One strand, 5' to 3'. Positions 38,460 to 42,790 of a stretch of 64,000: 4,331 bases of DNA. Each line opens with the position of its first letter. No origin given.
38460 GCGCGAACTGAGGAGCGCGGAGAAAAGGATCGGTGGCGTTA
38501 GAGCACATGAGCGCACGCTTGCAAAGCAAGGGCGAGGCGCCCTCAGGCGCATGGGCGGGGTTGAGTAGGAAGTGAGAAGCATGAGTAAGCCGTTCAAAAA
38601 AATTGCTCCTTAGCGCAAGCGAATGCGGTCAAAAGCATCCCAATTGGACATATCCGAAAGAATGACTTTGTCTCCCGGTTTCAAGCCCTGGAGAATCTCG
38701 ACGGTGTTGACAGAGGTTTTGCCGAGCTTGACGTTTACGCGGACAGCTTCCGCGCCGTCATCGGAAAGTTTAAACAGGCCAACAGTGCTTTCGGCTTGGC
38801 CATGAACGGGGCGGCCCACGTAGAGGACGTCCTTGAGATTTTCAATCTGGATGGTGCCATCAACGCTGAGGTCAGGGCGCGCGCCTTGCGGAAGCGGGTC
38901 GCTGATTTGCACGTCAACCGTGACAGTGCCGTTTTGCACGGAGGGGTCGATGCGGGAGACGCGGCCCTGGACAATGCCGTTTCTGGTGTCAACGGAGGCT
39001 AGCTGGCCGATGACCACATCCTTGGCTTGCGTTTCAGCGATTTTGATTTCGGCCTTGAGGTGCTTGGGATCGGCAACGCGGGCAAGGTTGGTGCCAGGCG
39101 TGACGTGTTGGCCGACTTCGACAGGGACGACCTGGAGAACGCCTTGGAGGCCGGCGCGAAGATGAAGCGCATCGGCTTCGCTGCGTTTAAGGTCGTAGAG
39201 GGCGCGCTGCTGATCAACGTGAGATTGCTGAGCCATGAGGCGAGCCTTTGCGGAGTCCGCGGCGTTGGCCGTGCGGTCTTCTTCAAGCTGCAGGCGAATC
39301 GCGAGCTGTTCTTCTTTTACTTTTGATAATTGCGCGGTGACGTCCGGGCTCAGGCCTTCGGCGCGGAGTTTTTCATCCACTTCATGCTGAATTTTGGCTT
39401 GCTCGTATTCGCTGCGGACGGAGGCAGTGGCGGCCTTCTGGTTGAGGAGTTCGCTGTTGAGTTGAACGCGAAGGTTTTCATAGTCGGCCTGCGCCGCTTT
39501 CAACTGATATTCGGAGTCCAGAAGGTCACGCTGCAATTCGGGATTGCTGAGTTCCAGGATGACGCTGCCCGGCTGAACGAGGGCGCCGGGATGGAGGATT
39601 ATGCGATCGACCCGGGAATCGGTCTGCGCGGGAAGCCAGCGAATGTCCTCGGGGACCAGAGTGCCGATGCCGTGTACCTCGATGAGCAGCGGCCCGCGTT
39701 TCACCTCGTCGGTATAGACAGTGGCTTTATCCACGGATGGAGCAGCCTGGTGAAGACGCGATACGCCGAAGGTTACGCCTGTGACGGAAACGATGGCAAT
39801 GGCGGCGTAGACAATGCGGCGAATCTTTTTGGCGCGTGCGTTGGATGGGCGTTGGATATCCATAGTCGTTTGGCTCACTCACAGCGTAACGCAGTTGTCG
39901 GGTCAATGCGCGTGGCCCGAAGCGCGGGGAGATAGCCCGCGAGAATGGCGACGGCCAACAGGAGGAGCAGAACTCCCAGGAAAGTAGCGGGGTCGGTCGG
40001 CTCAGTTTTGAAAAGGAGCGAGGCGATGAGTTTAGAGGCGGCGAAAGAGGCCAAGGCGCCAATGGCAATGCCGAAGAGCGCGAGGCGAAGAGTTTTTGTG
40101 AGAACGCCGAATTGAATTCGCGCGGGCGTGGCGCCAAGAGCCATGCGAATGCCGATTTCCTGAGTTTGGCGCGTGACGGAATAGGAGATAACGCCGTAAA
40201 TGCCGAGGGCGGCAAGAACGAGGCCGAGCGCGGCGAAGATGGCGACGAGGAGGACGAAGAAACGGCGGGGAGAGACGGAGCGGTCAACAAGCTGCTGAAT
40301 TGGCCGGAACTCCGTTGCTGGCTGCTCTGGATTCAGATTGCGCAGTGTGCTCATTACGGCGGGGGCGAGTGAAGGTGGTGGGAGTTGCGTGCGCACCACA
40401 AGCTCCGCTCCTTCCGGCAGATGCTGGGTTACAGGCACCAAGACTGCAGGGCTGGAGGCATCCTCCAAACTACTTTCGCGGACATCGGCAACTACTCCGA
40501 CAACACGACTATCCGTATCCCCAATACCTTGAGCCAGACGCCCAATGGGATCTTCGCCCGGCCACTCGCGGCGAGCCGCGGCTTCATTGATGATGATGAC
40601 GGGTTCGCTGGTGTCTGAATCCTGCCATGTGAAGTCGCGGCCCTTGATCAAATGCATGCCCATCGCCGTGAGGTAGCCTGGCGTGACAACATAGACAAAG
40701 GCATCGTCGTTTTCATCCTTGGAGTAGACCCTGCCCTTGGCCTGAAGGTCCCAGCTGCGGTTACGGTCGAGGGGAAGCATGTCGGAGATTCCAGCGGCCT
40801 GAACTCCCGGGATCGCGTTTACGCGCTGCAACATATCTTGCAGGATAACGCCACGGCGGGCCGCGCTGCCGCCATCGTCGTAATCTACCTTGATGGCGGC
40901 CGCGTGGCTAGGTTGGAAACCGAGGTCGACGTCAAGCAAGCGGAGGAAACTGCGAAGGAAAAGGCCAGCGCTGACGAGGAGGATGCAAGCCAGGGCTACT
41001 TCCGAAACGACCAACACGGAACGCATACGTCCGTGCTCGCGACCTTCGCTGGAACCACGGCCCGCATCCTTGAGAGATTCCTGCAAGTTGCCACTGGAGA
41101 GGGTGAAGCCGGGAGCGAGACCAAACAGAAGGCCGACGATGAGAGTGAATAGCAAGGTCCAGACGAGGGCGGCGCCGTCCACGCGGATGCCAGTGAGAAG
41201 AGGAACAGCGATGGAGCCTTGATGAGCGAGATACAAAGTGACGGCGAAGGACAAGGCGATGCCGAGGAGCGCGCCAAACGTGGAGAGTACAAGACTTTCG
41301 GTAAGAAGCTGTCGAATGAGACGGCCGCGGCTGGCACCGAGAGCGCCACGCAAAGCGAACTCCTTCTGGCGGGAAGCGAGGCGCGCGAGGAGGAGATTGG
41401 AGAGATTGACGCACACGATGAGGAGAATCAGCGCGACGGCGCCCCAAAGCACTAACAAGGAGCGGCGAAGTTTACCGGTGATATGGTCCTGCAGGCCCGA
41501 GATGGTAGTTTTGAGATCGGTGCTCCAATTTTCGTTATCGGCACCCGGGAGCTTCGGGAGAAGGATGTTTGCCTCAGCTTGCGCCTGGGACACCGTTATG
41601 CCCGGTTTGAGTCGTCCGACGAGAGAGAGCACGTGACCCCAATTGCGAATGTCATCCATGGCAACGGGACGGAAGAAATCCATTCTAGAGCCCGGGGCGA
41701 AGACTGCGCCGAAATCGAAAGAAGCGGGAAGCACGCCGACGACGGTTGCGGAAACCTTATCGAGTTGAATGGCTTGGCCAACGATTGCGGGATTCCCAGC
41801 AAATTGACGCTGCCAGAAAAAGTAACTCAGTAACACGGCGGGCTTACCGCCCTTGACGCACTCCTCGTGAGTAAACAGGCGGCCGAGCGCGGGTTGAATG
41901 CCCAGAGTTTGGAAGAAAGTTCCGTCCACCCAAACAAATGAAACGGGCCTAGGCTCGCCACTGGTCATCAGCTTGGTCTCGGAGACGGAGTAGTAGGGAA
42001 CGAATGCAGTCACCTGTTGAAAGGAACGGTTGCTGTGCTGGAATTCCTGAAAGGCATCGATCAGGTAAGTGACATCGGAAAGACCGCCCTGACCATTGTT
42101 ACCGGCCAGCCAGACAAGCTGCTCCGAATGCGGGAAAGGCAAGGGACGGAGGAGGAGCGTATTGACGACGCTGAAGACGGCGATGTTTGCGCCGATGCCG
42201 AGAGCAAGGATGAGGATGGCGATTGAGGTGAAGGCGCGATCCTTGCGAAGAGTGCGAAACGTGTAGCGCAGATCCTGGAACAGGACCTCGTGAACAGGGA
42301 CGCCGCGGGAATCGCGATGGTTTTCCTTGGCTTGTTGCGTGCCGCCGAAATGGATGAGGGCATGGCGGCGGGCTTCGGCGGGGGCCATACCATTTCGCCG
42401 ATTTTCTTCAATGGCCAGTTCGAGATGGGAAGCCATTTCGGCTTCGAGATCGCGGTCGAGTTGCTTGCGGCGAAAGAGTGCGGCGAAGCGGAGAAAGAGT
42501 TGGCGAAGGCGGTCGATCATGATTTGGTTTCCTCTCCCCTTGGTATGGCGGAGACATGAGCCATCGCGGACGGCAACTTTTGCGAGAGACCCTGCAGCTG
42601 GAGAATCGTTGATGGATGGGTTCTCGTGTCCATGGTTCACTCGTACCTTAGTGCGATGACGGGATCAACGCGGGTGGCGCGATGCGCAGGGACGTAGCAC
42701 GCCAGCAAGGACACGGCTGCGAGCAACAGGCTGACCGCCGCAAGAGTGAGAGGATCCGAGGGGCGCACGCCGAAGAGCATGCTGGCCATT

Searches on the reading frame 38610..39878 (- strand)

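Call 49: search_protein_families(library=pfam, proteins=[window:38610-39878:-])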
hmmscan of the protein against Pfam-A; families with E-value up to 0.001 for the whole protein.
window:38610-39878:- (422 aa): 2 families
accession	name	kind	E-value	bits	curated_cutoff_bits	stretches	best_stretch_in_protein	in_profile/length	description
PF16576.10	HlyD_D23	-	8.8e-14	51.7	30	1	83-325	23-199/214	Barrel-sandwich domain of CusB or HlyD membrane-fusion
PF13437.12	HlyD_3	-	6.5e-13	49.8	22.2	1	240-329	2-97/106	HlyD family secretion protein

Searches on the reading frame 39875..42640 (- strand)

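Call 5: search_protein_families(library=ncbifam, proteins=[window:39875-42640:-])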
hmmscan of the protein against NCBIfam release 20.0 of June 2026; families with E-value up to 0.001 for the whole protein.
window:39875-42640:- (921 aa): 5 families
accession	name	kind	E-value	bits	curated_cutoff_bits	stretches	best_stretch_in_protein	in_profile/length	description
TIGR03434.1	ADOP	subfamily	1.3e-266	886.8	622.3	1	120-921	1-803/803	ADOP family duplicated permease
NF007826.0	PRK10535.1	equivalog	3.4e-30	104.9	966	2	234-511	368-633/648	macrolide ABC transporter ATP-binding protein/permease MacB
NF038403.1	perm_prefix_1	domain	3.2e-14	52.5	30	1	51-106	1-56/59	permease prefix domain 1-containing protein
NF038008.1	ABC_perm_DarB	equivalog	2.7e-09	35.5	700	1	392-679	270-546/777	darobactin export ABC transporter permease subunit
TIGR02212.1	lolCE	equivalog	8.7e-05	21.6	362.45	0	401-472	272-343/411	lipoprotein-releasing ABC transporter permease subunit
